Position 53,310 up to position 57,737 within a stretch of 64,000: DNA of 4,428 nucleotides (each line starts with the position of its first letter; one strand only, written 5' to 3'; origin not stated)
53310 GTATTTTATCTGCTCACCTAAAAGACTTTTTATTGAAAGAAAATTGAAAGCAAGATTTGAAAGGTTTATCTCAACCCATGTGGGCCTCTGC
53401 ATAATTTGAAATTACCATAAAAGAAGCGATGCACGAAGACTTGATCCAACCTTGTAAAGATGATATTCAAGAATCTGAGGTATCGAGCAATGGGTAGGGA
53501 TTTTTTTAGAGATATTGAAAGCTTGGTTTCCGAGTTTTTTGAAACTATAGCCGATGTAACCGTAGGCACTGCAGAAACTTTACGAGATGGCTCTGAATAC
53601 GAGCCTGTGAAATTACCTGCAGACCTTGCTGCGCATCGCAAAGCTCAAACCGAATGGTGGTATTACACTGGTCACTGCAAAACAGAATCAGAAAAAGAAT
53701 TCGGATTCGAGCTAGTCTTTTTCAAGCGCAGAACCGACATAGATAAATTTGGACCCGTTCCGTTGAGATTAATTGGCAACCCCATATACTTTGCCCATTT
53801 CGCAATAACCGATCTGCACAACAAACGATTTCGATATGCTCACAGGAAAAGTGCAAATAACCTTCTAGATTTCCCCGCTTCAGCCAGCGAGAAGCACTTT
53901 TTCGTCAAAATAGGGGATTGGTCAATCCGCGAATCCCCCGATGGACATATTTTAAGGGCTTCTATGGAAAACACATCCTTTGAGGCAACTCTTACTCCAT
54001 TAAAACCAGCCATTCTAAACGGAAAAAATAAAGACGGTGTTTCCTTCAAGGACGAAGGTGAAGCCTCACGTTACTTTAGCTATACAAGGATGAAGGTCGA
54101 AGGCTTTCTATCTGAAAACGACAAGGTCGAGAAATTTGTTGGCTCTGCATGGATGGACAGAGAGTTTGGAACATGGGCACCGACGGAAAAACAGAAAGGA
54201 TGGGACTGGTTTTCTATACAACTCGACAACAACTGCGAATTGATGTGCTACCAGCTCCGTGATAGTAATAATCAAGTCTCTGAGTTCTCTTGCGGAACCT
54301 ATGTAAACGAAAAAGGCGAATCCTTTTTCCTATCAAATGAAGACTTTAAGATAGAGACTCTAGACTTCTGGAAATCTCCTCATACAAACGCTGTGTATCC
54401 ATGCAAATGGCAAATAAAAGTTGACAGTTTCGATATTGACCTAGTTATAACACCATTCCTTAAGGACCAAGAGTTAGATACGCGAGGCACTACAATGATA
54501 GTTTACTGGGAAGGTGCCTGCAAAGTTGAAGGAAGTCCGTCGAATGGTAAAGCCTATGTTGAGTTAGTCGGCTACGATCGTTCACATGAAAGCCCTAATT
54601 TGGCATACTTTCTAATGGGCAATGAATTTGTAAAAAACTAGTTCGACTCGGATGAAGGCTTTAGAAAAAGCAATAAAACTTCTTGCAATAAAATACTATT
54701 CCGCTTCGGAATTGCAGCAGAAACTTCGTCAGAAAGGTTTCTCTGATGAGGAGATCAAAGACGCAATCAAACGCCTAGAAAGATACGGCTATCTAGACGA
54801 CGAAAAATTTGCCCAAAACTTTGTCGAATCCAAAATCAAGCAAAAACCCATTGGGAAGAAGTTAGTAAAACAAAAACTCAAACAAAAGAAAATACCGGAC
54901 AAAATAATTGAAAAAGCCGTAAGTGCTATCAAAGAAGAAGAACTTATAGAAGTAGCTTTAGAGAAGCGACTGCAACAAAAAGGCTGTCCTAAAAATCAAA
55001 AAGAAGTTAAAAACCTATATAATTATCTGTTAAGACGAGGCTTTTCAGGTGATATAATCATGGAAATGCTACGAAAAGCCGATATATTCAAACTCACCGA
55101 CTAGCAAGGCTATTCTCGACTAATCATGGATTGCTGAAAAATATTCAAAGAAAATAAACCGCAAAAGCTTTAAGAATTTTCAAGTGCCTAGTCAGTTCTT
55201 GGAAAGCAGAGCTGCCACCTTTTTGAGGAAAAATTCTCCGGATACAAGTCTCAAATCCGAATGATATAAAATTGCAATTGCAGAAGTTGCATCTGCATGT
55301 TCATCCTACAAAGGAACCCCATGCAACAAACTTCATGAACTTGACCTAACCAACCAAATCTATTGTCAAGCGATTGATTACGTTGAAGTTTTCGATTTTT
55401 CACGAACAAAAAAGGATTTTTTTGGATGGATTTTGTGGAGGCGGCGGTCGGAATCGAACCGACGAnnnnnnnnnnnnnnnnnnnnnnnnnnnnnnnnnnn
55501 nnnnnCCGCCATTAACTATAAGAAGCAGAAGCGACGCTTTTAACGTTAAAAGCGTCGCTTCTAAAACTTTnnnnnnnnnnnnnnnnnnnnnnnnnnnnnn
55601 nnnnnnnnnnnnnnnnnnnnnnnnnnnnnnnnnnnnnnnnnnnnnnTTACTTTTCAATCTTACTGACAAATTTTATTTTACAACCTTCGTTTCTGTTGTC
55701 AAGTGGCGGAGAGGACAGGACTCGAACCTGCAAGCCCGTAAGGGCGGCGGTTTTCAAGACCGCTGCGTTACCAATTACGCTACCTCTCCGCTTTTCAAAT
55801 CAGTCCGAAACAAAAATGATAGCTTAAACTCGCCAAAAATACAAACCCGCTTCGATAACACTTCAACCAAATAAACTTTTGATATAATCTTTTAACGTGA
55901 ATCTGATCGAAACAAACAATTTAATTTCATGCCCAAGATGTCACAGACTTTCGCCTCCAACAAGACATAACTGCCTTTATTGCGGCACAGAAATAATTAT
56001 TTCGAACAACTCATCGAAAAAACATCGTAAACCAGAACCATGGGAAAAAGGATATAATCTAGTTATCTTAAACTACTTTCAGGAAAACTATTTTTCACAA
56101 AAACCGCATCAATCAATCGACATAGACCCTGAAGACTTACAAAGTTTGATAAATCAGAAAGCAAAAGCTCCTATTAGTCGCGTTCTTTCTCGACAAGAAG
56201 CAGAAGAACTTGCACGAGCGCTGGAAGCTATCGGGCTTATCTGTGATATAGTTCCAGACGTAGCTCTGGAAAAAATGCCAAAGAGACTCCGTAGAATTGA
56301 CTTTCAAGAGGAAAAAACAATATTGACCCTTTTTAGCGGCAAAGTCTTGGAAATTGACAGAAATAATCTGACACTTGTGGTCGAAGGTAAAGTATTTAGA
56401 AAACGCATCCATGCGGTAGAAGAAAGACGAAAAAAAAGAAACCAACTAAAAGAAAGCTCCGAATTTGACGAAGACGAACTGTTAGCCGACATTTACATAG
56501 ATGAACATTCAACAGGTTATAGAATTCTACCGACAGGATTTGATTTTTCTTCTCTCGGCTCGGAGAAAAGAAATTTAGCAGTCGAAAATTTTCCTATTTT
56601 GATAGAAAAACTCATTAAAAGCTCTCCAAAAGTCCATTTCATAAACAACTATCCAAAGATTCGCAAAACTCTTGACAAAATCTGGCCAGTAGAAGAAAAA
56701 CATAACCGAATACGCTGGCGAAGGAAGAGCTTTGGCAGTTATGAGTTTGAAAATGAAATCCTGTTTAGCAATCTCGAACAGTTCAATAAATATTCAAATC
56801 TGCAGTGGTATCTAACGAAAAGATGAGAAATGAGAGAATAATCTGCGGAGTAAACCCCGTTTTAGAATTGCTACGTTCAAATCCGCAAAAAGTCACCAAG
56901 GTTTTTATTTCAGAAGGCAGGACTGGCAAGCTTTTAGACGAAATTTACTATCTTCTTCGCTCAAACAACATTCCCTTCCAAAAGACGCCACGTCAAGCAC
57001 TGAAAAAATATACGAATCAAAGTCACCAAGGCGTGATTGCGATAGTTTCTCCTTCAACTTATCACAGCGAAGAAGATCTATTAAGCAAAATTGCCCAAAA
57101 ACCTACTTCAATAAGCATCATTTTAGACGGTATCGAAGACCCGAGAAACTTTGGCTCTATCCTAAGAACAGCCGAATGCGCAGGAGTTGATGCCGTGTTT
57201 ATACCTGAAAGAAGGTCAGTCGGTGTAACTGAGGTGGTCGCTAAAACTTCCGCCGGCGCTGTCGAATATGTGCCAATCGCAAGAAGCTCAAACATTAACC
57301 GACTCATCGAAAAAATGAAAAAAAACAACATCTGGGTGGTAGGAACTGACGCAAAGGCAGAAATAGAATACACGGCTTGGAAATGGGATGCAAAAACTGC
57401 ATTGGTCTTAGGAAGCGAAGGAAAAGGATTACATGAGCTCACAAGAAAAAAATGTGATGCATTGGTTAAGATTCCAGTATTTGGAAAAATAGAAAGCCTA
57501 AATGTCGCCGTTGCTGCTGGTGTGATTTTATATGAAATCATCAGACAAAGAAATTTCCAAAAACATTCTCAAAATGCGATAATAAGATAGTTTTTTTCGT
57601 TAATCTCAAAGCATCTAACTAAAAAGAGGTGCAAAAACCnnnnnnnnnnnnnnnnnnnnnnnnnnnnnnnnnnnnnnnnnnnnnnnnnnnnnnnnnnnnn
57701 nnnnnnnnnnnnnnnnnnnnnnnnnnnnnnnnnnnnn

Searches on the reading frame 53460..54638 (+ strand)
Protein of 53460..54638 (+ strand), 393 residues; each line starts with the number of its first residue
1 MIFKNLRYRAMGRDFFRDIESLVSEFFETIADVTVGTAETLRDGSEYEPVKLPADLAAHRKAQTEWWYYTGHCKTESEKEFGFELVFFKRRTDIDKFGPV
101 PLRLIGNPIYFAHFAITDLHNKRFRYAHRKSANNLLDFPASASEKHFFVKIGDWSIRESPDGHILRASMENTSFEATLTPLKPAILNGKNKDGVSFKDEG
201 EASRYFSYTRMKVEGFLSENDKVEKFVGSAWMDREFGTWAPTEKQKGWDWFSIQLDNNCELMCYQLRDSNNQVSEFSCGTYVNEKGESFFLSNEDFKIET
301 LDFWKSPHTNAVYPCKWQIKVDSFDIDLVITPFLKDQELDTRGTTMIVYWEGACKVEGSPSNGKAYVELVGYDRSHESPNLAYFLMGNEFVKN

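Call 60: search_protein_families(library=pfam, proteins=[window:53460-54638:+], max_evalue=0.00001)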
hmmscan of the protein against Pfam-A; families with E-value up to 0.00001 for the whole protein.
window:53460-54638:+ (393 aa): 2 families
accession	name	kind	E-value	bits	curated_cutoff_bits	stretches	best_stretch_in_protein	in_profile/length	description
PF17186.10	Lipocalin_9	-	7.7e-43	146.2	26.2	1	243-372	3-131/131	Lipocalin-like domain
PF07143.17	CrtC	-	8.2e-38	131.1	22.5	1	64-238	1-168/168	CrtC N-terminal lipocalin domain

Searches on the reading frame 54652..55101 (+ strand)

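Call 60: search_protein_families(library=pfam, proteins=[window:54652-55101:+], max_evalue=0.00001)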
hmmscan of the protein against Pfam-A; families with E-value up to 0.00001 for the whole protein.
window:54652-55101:+ (150 aa): 3 families
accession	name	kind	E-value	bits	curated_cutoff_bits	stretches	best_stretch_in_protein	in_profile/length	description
PF21982.2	RecX_HTH1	-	5.9e-20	71.4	26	1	3-42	1-40/40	RecX, first three-helix domain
PF02631.22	RecX_HTH2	-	4.2e-18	65.7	26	1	49-89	1-41/42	RecX, second three-helix domain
PF21981.2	RecX_HTH3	-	1.2e-08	35.4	26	1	95-138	2-46/48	RecX, third three-helix domain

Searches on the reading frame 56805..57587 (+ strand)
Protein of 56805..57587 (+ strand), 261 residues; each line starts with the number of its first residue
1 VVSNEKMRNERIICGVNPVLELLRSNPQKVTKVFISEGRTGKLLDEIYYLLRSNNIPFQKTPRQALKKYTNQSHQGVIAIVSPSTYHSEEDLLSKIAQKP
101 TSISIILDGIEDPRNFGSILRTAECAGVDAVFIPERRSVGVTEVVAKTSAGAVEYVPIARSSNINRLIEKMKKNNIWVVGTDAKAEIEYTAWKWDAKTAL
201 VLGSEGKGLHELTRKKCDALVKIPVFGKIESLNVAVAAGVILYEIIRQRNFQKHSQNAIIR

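Call 60: search_protein_families(library=pfam, proteins=[window:56805-57587:+], max_evalue=0.00001)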
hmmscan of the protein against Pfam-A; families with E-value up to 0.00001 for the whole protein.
window:56805-57587:+ (261 aa): 2 families
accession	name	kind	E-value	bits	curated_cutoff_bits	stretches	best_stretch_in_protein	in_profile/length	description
PF00588.24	SpoU_methylase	-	1.2e-43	149.1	29.7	1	103-243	2-142/142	SpoU rRNA Methylase family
PF08032.17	SpoU_sub_bind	-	1.1e-18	67.7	22.8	1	12-86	1-75/76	RNA 2'-O ribose methyltransferase substrate binding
